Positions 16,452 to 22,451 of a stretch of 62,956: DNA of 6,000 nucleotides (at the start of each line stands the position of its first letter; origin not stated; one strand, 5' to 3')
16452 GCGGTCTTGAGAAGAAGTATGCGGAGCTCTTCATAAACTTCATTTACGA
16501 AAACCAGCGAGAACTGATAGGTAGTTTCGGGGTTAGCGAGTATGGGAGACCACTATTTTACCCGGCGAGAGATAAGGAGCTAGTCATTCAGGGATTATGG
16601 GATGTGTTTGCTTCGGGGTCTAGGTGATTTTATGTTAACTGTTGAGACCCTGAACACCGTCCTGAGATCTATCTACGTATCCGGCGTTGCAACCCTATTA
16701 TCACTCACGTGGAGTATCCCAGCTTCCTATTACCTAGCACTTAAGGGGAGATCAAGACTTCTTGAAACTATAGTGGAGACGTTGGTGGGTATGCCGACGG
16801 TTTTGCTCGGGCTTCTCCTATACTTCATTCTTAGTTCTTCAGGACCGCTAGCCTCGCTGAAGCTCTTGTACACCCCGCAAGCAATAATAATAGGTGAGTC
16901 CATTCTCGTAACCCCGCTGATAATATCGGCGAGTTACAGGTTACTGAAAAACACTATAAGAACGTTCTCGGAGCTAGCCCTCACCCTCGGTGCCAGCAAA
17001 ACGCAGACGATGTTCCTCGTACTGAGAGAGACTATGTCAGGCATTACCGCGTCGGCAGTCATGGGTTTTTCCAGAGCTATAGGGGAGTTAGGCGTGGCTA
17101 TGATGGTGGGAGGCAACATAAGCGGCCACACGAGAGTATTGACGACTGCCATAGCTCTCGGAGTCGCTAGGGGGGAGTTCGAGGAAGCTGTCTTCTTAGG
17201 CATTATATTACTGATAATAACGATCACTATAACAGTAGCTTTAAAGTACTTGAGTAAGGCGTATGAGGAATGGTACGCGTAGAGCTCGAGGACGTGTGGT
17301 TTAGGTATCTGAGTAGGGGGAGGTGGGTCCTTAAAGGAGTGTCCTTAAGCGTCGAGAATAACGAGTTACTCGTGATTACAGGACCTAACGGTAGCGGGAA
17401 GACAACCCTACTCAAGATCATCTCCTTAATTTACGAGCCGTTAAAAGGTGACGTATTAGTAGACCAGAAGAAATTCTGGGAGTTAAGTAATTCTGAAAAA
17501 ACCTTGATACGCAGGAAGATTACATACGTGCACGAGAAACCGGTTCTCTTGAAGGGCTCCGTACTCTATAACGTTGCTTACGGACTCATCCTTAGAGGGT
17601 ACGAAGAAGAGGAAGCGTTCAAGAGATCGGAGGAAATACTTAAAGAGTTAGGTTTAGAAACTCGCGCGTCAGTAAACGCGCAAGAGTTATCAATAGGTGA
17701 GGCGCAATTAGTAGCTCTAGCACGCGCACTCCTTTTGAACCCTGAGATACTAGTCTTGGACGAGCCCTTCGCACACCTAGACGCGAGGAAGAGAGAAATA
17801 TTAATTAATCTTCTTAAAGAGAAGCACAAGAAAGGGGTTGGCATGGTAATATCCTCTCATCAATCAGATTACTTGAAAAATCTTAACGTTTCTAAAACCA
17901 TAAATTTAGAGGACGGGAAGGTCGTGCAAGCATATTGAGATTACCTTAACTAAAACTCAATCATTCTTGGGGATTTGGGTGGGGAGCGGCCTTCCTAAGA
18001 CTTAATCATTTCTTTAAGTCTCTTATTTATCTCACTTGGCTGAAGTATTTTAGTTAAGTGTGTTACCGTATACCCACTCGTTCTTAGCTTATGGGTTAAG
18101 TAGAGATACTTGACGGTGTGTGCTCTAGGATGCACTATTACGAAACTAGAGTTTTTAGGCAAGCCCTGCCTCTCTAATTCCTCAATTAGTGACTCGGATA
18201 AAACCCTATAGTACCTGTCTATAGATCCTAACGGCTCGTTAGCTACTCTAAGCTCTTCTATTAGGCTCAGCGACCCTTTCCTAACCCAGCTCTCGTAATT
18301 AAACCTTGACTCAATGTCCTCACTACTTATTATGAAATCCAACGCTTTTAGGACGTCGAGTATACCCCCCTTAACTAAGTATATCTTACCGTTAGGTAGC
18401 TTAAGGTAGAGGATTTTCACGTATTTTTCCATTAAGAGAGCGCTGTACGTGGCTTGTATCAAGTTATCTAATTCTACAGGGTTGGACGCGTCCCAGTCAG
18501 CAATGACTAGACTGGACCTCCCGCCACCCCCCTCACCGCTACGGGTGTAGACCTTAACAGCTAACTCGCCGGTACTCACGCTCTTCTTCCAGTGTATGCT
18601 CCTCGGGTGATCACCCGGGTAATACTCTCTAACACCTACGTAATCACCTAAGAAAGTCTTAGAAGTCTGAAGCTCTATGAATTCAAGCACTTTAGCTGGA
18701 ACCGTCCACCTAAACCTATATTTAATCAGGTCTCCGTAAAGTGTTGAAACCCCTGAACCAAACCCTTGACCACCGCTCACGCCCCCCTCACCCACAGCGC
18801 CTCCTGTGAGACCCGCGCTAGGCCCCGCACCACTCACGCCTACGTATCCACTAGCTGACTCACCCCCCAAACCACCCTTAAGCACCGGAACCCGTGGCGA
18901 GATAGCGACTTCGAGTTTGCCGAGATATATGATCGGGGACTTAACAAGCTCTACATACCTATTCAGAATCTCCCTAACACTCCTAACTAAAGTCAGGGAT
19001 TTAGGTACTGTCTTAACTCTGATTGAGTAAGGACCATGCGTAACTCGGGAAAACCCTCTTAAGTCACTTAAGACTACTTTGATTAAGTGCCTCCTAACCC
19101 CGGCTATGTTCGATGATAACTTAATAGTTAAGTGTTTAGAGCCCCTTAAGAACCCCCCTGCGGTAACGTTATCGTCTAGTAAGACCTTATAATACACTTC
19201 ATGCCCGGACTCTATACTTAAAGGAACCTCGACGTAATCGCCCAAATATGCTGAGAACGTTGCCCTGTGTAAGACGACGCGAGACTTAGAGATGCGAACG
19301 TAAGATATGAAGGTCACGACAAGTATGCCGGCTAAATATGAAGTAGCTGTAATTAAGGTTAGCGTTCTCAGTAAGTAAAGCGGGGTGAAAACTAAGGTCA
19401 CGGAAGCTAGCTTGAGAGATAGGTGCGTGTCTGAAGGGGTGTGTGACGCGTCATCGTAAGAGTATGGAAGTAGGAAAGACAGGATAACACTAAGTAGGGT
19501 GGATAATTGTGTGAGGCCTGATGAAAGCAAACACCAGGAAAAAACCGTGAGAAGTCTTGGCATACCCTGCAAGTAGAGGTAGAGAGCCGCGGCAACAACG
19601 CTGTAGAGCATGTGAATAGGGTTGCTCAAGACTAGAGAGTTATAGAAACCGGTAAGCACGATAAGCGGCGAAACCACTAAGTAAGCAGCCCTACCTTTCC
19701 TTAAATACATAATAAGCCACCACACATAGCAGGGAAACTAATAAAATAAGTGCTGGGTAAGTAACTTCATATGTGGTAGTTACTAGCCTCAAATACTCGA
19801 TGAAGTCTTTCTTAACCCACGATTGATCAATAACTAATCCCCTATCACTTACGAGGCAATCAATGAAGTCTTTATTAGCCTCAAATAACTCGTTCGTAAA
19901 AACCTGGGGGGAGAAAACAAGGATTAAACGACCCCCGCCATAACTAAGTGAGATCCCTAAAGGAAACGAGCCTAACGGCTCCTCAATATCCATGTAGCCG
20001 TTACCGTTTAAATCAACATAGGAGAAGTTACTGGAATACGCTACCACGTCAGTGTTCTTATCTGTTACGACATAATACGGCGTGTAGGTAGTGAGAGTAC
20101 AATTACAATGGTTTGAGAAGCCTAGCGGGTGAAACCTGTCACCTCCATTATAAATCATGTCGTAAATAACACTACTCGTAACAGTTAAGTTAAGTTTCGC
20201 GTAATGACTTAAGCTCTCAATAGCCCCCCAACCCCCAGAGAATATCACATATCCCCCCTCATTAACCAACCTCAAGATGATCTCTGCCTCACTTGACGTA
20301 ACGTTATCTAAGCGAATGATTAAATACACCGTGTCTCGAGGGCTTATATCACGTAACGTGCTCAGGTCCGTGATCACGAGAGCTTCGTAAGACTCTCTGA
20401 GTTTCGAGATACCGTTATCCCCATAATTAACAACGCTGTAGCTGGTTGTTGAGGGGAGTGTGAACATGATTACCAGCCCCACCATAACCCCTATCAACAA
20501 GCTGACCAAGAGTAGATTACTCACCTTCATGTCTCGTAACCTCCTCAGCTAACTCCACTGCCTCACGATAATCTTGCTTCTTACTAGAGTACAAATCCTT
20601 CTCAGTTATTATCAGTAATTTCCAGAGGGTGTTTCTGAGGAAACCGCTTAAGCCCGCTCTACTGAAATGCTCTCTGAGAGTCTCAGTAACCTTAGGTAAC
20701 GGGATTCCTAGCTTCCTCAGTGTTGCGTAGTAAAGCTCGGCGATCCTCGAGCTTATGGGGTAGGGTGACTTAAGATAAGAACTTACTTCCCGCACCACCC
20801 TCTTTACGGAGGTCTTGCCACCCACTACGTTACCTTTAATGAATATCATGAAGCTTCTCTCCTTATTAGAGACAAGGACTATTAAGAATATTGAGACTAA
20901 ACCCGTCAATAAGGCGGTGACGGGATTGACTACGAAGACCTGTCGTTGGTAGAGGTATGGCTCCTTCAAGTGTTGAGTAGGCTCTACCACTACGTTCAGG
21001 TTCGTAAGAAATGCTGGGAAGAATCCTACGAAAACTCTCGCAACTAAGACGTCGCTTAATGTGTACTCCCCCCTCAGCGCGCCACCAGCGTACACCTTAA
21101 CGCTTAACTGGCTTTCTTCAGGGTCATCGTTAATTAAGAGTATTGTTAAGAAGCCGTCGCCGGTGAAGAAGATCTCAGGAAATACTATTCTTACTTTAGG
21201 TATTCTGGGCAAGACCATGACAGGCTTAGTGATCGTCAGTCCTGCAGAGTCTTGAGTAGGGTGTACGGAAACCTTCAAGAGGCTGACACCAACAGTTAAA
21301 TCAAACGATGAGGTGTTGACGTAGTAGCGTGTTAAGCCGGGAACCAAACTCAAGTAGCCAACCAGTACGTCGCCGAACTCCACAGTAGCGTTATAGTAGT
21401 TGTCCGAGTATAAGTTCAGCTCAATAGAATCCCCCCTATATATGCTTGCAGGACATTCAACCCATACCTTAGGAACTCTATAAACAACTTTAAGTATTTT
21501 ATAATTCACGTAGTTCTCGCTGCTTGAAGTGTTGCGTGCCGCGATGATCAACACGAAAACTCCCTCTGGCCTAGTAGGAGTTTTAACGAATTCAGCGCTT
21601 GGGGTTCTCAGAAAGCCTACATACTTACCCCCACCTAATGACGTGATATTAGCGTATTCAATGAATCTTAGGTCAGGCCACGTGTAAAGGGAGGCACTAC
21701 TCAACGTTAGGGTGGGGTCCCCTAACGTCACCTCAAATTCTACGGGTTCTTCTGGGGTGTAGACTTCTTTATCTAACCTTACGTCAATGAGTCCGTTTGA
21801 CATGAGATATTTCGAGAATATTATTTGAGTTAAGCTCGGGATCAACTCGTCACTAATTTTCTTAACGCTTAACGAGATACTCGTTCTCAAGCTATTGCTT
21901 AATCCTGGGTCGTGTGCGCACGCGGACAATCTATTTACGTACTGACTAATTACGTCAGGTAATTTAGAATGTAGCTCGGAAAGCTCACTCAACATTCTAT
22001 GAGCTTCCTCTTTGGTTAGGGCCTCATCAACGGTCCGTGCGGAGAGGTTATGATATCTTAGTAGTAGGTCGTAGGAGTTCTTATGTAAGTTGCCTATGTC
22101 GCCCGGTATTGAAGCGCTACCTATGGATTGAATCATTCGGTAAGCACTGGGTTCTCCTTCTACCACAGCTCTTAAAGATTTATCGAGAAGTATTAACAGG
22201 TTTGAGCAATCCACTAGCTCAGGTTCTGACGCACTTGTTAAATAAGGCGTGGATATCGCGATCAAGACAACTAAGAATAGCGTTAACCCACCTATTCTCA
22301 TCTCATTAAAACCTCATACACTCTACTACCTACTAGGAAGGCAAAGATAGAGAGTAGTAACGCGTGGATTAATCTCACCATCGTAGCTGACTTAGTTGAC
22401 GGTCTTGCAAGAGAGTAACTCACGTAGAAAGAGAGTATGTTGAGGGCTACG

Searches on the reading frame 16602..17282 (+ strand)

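Call 11: search_protein_families(library=pfam, proteins=[window:16602-17282:+], max_evalue=0.01)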
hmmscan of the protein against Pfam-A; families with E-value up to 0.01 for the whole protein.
window:16602-17282:+ (226 aa): 1 family
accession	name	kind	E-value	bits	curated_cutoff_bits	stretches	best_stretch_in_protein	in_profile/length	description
PF00528.27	BPD_transp_1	-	7.6e-11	42.5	26.4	1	50-219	16-176/184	Binding-protein-dependent transport system inner membrane component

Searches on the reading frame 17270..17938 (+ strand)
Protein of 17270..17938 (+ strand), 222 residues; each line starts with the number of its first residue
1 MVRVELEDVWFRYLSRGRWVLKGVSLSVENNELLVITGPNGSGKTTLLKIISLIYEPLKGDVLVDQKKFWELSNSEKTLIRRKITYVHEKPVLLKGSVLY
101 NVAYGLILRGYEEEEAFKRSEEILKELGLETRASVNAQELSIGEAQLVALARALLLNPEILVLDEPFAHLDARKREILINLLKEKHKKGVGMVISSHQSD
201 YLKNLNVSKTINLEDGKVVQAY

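Call 11: search_protein_families(library=pfam, proteins=[window:17270-17938:+], max_evalue=0.01)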
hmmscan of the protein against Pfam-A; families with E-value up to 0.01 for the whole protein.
window:17270-17938:+ (222 aa): 21 families
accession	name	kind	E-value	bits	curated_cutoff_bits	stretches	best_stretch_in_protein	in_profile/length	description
PF00005.33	ABC_tran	-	1.6e-30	106.9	25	1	21-168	1-137/137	ABC transporter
PF13304.12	AAA_21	-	1.5e-18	68.4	27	2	68-200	178-300/304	AAA domain, putative AbiEii toxin, Type IV TA system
PF02463.25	SMC_N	-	2.5e-10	40.6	40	1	132-214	129-214/220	RecF/RecN/SMC N terminal domain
PF13175.12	AAA_15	-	1.2e-06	28.9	32.1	1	25-125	18-92/374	AAA ATPase domain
PF13238.12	AAA_18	-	0.00016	22.5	29.4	0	35-52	2-19/128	AAA domain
PF20720.3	nSTAND3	-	0.00021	21.5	27.2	1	28-57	14-43/155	Novel STAND NTPase 3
PF05729.18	NACHT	-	0.00023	21.5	26.7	0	33-52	2-21/167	NACHT domain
PF13555.12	AAA_29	-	0.0003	20.9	27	1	24-48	15-39/61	P-loop containing region of AAA domain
PF03215.21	Rad17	-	0.00038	20.9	23.8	1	21-55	35-69/186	Rad17 P-loop domain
PF13476.12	AAA_23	-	0.00045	21.4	27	1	31-53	19-41/201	AAA domain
PF13401.12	AAA_22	-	0.00068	20.4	27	0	31-165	5-92/130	AAA domain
PF01637.24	ATPase_2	-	0.00075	19.8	33.2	1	28-51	17-40/225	ATPase domain predominantly from Archaea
PF13166.12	AAA_13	-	0.001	18.3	36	0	35-54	20-39/713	AAA domain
PF01695.23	IstB_IS21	-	0.0019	18.2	24.1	0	28-47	89-108/238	IstB-like ATP binding protein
PF13604.12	AAA_30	-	0.0025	18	27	1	30-63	17-50/191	AAA domain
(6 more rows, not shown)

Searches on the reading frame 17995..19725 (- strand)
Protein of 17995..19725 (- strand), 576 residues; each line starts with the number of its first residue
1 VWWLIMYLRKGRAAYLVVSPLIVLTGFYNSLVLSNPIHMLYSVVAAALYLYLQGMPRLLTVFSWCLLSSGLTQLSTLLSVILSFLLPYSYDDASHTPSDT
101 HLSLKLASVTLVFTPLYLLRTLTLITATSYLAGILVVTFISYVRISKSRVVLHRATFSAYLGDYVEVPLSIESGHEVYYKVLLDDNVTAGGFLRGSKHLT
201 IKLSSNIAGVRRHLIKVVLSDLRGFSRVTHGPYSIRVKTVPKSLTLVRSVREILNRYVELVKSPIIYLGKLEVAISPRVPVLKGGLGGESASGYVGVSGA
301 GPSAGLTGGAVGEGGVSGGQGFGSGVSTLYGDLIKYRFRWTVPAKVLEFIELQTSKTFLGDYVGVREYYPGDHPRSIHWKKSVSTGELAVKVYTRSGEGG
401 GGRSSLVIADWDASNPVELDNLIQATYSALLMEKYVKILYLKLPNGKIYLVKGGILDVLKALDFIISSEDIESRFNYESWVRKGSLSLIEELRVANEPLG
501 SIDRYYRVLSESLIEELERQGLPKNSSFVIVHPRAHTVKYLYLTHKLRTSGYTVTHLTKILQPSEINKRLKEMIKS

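Call 10: search_protein_families(library=pfam, proteins=[window:17995-19725:-], max_evalue=0.01)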
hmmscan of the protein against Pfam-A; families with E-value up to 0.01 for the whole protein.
window:17995-19725:- (576 aa): 1 family
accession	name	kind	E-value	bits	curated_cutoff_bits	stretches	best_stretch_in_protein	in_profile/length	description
PF01882.25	DUF58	-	0.0064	16.1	23.4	0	365-396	2-33/216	Protein of unknown function DUF58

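Call 40: search_protein_families(library=ncbifam, proteins=[window:17995-19725:-], max_evalue=1)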
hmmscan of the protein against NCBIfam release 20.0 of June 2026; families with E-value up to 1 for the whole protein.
window:17995-19725:- (576 aa): 0 families

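Call 82: search_protein_families(library=pfam, alignment_id=A5, max_evalue=1)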
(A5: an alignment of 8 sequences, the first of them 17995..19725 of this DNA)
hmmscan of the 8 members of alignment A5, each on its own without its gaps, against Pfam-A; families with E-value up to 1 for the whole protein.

A. member 1, window:17995-19725:- (576 aa): 1 family
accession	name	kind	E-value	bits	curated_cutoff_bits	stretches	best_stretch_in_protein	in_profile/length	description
PF01882.25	DUF58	-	0.0064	16.1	23.4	1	365-396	2-33/216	Protein of unknown function DUF58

B. families by the number of members that match (of 8 scanned): 3 families
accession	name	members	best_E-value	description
PF01882.25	DUF58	8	0.00055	Protein of unknown function DUF58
PF19529.4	DUF6057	2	0.34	Family of unknown function (DUF6057)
PF05445.17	Pox_ser-thr_kin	1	0.24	Poxvirus serine/threonine protein kinase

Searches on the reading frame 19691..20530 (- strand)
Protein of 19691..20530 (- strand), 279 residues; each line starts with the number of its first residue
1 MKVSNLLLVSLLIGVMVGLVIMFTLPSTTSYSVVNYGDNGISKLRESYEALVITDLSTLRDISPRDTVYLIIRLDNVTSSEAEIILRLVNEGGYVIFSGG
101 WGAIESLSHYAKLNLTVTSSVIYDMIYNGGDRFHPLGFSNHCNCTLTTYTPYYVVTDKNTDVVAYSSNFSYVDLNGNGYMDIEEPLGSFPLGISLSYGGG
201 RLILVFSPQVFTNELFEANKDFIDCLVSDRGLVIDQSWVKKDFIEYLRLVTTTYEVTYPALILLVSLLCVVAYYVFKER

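Call 10: search_protein_families(library=pfam, proteins=[window:19691-20530:-], max_evalue=0.01)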
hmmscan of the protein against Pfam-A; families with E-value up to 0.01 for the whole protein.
window:19691-20530:- (279 aa): 1 family
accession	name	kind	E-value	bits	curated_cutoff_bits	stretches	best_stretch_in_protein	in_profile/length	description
PF14258.12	DUF4350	-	6.1e-10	40.1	30.4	1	39-217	7-169/181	Domain of unknown function (DUF4350)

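Call 40: search_protein_families(library=ncbifam, proteins=[window:19691-20530:-], max_evalue=1)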
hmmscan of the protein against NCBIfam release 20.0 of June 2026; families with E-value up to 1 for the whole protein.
window:19691-20530:- (279 aa): 1 family
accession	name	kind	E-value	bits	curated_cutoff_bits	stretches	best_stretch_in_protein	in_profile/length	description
TIGR04429.1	Phr_nterm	subfamily_domain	0.25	11.9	25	1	10-29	6-25/28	Phr family secreted Rap phosphatase inhibitor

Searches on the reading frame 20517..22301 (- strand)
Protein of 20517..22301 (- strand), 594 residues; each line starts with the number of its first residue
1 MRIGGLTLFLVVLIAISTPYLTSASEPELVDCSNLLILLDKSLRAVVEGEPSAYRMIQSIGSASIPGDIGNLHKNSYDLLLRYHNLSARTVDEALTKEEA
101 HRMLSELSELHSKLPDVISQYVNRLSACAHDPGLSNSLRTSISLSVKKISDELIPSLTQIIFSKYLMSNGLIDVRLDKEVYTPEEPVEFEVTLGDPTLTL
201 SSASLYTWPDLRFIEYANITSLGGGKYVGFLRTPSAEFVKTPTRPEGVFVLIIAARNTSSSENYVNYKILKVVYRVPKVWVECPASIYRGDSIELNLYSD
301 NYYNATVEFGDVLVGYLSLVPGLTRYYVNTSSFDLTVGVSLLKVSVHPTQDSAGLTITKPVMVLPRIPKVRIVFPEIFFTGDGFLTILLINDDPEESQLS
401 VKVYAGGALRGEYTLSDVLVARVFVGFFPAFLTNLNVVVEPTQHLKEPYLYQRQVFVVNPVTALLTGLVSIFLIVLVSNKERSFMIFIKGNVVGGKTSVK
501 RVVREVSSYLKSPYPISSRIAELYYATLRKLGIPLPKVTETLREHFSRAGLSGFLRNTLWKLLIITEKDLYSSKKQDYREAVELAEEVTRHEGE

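Call 10: search_protein_families(library=pfam, proteins=[window:20517-22301:-], max_evalue=0.01)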
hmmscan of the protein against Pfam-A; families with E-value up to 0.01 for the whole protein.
window:20517-22301:- (594 aa): 0 families

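Call 40: search_protein_families(library=ncbifam, proteins=[window:20517-22301:-], max_evalue=1)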
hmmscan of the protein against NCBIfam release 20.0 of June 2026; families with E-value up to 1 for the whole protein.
window:20517-22301:- (594 aa): 0 families

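Call 83: search_protein_families(library=pfam, alignment_id=A6, max_evalue=1)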
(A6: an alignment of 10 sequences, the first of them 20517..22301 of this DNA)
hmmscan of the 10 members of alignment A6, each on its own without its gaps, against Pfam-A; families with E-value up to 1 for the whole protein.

A. member 1, window:20517-22301:- (594 aa): 0 families

B. families by the number of members that match (of 10 scanned): 6 families
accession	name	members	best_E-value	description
PF13559.11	DUF4129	3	0.0036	Domain of unknown function (DUF4129)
PF23150.1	CFAP61_dimer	1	0.038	CFAP61 dimerisation domain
PF25560.1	DUF7932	1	0.093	Domain of unknown function (DUF7932)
PF19890.4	DUF6363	1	0.18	Domain of unknown function (DUF6363)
PF02390.23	Methyltransf_4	1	0.2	Putative methyltransferase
PF13744.12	HTH_37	1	0.21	Helix-turn-helix domain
